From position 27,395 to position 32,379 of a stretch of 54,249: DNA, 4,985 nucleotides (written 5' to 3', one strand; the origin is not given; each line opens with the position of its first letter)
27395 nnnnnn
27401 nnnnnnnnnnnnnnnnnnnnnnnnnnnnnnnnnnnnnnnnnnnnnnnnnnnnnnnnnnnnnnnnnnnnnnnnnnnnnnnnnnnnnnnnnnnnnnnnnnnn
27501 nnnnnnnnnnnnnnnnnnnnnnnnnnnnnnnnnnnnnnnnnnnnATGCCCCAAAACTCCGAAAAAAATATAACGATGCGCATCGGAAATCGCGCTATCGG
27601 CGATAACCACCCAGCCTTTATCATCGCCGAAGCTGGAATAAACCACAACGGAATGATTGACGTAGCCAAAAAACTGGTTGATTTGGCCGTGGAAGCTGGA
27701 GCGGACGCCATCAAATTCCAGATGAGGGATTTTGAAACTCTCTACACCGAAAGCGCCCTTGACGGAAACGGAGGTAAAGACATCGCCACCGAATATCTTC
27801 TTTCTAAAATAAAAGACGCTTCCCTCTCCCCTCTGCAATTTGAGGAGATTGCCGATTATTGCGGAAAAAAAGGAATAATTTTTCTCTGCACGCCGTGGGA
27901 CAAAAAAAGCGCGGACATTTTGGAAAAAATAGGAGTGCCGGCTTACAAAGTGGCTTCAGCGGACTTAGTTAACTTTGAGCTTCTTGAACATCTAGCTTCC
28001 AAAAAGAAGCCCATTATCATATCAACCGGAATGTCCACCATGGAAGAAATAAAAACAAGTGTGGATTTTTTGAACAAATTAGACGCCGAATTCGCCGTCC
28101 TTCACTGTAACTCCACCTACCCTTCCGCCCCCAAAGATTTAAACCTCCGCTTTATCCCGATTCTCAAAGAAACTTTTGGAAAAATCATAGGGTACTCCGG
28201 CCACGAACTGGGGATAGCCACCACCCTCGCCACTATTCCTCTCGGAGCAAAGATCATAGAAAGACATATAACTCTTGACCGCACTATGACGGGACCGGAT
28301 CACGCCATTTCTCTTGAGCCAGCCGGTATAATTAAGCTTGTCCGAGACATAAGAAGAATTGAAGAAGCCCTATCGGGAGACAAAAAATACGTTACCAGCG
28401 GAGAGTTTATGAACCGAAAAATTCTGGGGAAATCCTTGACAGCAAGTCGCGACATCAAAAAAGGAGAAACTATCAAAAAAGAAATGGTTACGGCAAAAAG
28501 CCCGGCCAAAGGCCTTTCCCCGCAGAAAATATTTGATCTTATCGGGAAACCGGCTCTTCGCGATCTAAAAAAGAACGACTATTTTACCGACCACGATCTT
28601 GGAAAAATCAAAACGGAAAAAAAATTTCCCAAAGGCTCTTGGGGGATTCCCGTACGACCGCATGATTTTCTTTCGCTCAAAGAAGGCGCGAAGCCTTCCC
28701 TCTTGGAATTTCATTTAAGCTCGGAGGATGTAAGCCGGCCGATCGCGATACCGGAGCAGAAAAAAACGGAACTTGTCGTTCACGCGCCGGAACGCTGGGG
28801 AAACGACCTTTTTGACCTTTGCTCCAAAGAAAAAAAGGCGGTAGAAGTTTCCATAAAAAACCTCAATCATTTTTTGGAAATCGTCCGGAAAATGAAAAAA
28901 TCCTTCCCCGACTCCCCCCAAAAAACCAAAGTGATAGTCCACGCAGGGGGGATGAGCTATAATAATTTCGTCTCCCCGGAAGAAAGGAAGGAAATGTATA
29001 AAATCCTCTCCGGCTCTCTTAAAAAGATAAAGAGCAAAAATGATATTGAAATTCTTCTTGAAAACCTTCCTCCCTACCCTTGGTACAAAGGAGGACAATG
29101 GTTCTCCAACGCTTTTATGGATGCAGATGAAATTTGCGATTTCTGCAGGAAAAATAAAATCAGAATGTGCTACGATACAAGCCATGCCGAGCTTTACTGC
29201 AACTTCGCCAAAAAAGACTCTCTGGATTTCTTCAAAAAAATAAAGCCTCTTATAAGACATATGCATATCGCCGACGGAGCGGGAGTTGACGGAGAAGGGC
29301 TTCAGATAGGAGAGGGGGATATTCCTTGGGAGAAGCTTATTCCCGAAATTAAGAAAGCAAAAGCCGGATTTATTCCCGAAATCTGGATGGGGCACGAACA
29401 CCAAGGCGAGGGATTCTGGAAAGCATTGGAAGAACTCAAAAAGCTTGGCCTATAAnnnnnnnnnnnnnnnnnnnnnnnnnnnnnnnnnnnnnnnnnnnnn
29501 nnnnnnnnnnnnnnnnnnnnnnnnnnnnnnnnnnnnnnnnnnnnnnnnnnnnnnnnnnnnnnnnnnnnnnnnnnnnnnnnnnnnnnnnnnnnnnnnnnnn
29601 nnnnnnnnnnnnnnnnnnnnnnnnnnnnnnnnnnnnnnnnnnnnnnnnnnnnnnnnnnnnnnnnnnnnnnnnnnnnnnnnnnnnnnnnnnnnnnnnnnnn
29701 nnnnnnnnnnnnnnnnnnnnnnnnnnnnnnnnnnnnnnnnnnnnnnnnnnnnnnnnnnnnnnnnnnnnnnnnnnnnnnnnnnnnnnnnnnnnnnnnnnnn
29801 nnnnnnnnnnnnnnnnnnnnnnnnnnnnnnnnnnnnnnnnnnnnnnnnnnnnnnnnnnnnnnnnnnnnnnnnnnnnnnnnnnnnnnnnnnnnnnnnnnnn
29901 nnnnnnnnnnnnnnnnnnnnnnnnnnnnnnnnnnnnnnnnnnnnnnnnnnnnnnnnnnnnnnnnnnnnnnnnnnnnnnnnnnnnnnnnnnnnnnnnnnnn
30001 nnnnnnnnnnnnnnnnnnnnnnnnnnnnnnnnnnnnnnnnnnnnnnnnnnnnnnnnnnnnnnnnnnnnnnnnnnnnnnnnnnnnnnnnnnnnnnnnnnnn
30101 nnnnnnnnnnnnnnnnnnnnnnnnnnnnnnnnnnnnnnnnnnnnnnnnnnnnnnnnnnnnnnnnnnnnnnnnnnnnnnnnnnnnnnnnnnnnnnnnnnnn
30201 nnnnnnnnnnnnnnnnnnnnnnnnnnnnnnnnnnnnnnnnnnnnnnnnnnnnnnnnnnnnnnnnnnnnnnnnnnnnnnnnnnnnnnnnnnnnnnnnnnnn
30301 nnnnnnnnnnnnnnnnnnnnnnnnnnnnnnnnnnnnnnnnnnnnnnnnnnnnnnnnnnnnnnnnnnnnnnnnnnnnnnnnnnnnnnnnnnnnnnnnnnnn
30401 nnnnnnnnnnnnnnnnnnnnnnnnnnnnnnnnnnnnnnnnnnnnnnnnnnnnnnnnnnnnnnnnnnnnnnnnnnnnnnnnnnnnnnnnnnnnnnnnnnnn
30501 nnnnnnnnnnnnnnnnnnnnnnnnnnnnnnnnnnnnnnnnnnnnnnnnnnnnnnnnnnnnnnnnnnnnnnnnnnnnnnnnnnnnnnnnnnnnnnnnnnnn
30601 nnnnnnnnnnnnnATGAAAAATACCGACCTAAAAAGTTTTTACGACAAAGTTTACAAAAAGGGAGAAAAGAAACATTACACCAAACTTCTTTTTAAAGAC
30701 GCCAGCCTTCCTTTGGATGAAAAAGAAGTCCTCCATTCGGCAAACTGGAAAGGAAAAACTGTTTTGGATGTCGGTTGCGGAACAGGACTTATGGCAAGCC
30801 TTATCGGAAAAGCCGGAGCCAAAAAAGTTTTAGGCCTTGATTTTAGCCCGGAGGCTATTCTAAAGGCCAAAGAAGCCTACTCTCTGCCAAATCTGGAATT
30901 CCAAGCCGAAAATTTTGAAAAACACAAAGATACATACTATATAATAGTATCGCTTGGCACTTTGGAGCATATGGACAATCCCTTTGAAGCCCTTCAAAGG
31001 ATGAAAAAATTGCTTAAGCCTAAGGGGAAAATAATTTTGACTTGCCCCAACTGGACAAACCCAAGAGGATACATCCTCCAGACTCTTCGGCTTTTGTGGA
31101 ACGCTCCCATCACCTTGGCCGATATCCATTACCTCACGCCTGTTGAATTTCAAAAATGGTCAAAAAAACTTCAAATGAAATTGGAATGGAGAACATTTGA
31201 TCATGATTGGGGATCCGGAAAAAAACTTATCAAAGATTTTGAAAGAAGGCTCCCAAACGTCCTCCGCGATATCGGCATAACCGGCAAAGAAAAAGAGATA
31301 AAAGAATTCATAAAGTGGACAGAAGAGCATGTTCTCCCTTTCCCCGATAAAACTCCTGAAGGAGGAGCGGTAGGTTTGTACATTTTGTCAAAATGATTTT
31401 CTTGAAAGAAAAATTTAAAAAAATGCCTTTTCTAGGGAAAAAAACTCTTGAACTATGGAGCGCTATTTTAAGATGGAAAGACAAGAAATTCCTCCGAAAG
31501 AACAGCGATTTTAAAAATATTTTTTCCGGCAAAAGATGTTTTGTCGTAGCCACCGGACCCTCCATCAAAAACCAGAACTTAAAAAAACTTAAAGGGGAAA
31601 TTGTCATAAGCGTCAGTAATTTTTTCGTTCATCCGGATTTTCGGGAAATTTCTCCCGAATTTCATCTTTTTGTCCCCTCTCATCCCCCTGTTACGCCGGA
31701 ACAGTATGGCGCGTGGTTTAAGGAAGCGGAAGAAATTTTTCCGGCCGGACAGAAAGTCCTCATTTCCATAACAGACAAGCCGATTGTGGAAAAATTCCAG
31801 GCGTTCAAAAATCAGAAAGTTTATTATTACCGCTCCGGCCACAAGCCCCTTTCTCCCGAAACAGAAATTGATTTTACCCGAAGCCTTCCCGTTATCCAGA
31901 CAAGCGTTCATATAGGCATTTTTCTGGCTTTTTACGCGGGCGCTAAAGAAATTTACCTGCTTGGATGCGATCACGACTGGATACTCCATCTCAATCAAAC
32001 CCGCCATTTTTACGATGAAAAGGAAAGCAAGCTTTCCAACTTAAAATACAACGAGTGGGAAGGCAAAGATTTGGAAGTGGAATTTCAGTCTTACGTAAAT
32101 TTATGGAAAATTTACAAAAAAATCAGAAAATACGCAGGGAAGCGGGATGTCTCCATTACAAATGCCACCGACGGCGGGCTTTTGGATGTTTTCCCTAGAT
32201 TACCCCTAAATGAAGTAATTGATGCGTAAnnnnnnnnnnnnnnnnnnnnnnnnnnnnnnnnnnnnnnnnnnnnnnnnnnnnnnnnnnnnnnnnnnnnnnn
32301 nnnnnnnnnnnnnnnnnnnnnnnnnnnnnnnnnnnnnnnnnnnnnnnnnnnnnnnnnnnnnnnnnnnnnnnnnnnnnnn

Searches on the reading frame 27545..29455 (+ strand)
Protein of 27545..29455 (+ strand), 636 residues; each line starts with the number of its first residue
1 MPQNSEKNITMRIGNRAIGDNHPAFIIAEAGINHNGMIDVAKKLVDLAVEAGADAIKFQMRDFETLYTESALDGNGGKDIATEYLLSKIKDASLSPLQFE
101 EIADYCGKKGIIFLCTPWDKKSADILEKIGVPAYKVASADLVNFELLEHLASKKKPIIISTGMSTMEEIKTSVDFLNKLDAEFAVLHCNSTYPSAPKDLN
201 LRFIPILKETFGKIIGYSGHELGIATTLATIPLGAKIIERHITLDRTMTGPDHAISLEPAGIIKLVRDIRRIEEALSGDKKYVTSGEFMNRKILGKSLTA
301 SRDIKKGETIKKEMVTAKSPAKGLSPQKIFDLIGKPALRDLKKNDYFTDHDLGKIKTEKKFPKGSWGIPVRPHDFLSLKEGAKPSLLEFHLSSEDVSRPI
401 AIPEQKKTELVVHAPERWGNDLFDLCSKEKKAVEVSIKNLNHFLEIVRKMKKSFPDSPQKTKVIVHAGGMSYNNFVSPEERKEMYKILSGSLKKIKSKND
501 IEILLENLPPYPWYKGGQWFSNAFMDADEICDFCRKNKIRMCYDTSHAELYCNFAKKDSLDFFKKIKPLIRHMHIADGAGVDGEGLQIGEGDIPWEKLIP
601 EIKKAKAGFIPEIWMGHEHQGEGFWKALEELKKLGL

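Call 57: search_protein_families(library=pfam, proteins=[window:27545-29455:+], max_evalue=0.0001)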
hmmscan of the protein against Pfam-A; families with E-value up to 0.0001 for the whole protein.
window:27545-29455:+ (636 aa): 3 families
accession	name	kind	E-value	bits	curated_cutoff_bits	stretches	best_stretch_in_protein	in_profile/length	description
PF03102.20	NeuB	-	6.9e-81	271.7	22.1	1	44-279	1-239/241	NeuB family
PF01261.30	AP_endonuc_2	-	2.2e-19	70.6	31.1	1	408-628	42-243/249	Xylose isomerase-like TIM barrel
PF08666.17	SAF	-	6.1e-10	39.9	21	1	297-352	3-62/63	SAF domain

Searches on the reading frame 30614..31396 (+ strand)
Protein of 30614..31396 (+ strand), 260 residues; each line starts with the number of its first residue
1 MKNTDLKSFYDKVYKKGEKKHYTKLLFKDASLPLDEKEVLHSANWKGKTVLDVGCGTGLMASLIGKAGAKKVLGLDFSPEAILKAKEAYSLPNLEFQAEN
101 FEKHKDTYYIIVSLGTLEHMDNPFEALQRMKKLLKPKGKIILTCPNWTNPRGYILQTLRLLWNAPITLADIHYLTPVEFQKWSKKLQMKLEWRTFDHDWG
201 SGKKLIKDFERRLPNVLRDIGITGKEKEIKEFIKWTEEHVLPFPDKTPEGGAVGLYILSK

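Call 57: search_protein_families(library=pfam, proteins=[window:30614-31396:+], max_evalue=0.0001)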
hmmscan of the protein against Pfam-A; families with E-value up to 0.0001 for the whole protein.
window:30614-31396:+ (260 aa): 11 families
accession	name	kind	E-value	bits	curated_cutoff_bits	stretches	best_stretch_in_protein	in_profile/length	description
PF13489.12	Methyltransf_23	-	2.3e-19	70.2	27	1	44-147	20-121/164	Methyltransferase domain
PF13847.12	Methyltransf_31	-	7.4e-17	61.8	27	1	46-146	3-113/145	Methyltransferase domain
PF08241.18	Methyltransf_11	-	1.1e-16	61.6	21.2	1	51-142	1-95/95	Methyltransferase domain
PF13649.12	Methyltransf_25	-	4.9e-16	59.7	27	1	50-138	1-97/97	Methyltransferase domain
PF08242.18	Methyltransf_12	-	5.5e-16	59.5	30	1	51-140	1-98/98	Methyltransferase domain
PF08003.17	Methyltransf_9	-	5.3e-09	35.9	23.8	1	41-143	110-218/315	Protein of unknown function (DUF1698)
PF06325.19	PrmA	-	1.7e-08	34.8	22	1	39-113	154-232/296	Ribosomal protein L11 methyltransferase (PrmA)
PF02353.26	CMAS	-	3e-06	27.2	27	1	46-145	62-167/273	Mycolic acid cyclopropane synthetase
PF05175.20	MTS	-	2.3e-05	24.5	23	1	46-110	31-101/170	Methyltransferase small domain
PF07021.18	MetW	-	2.7e-05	24.3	21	1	46-196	13-168/193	Methionine biosynthesis protein MetW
PF01209.24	Ubie_methyltran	-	3.7e-05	23.6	20.1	1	42-141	43-150/233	ubiE/COQ5 methyltransferase family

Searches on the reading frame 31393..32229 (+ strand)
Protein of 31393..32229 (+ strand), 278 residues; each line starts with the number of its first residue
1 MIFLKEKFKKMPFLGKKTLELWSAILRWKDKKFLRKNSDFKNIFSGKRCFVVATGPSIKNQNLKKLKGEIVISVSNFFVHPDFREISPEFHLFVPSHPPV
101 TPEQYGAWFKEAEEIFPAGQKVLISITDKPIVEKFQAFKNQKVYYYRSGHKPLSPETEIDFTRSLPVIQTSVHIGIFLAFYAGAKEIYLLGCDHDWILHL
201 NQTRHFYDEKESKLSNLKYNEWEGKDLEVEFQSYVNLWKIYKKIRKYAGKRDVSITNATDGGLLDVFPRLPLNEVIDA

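Call 57: search_protein_families(library=pfam, proteins=[window:31393-32229:+], max_evalue=0.0001)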
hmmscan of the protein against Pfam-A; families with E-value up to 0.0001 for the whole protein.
window:31393-32229:+ (278 aa): 1 family
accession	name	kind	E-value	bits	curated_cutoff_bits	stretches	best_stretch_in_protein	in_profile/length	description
PF01973.23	MptE-like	-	8.2e-10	39.2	34.6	1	37-196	15-168/171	6-hydroxymethylpterin diphosphokinase MptE-like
